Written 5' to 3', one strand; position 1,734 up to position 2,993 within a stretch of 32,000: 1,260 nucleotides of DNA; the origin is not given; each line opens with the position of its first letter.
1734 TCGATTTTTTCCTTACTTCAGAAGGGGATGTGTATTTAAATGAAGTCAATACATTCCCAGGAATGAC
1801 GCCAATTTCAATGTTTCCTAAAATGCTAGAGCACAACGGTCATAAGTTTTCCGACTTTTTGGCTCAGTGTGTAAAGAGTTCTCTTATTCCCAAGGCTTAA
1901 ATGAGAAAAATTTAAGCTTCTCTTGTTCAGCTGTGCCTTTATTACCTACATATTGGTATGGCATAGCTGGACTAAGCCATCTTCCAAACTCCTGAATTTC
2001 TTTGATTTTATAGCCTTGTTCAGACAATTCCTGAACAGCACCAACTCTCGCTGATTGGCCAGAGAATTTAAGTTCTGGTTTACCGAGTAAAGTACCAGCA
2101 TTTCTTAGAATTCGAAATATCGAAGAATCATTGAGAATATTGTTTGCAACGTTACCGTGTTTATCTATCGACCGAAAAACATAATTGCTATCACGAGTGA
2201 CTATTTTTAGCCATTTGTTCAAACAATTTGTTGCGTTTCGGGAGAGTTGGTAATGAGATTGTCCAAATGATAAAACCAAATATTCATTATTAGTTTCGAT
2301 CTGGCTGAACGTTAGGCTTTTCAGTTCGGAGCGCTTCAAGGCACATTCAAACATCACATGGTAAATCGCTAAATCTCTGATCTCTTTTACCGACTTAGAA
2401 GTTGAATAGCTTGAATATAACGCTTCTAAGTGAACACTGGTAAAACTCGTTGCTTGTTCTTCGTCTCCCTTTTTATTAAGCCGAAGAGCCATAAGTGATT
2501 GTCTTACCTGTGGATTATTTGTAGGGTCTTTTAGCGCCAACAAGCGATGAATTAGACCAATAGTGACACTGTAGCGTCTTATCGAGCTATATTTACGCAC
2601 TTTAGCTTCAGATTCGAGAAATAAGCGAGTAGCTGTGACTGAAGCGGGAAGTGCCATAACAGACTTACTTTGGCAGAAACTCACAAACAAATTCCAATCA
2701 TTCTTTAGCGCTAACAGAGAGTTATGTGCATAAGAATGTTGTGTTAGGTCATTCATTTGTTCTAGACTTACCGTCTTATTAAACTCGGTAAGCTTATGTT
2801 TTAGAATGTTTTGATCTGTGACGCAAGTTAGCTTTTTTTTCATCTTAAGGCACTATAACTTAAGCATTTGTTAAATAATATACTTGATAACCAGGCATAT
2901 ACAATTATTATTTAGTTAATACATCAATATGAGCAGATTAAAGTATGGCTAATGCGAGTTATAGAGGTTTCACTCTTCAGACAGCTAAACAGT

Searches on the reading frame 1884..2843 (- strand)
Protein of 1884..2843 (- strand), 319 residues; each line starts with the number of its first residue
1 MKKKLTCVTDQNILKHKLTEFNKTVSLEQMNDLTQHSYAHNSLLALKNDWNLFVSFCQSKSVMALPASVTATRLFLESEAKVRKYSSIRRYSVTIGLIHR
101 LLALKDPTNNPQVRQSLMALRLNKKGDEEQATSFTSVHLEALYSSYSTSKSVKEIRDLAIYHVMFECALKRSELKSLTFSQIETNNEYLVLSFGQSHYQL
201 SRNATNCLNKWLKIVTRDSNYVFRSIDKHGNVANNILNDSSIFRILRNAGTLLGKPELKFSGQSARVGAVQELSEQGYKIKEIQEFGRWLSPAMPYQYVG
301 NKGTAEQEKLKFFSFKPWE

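Call 95: search_protein_families(library=pfam, proteins=[window:1884-2843:-], max_evalue=0.001)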
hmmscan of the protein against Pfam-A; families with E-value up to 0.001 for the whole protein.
window:1884-2843:- (319 aa): 1 family
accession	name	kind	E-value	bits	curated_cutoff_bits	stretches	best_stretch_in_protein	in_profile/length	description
PF00589.27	Phage_integrase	-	3.4e-12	46.9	27.1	1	139-299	8-166/172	Phage integrase family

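Call 114: search_protein_families(library=ncbifam, proteins=[window:1884-2843:-], max_evalue=0.001)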
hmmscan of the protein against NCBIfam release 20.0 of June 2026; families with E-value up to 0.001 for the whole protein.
window:1884-2843:- (319 aa): 4 families
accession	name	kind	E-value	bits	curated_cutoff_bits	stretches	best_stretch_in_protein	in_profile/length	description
TIGR02225.1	recomb_XerD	equivalog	2.3e-07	30.4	329.6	1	36-217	11-189/290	site-specific tyrosine recombinase XerD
TIGR02224.1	recomb_XerC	equivalog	5.3e-07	29.3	335.15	1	35-217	10-193/295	tyrosine recombinase XerC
NF001399.0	PRK00283.1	subfamily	1e-06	28.3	279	1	35-214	19-196/300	tyrosine recombinase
NF040815.2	recomb_XerA_Arch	equivalog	5.1e-05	23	220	1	35-285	9-238/263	site-specific tyrosine recombinase/integron integrase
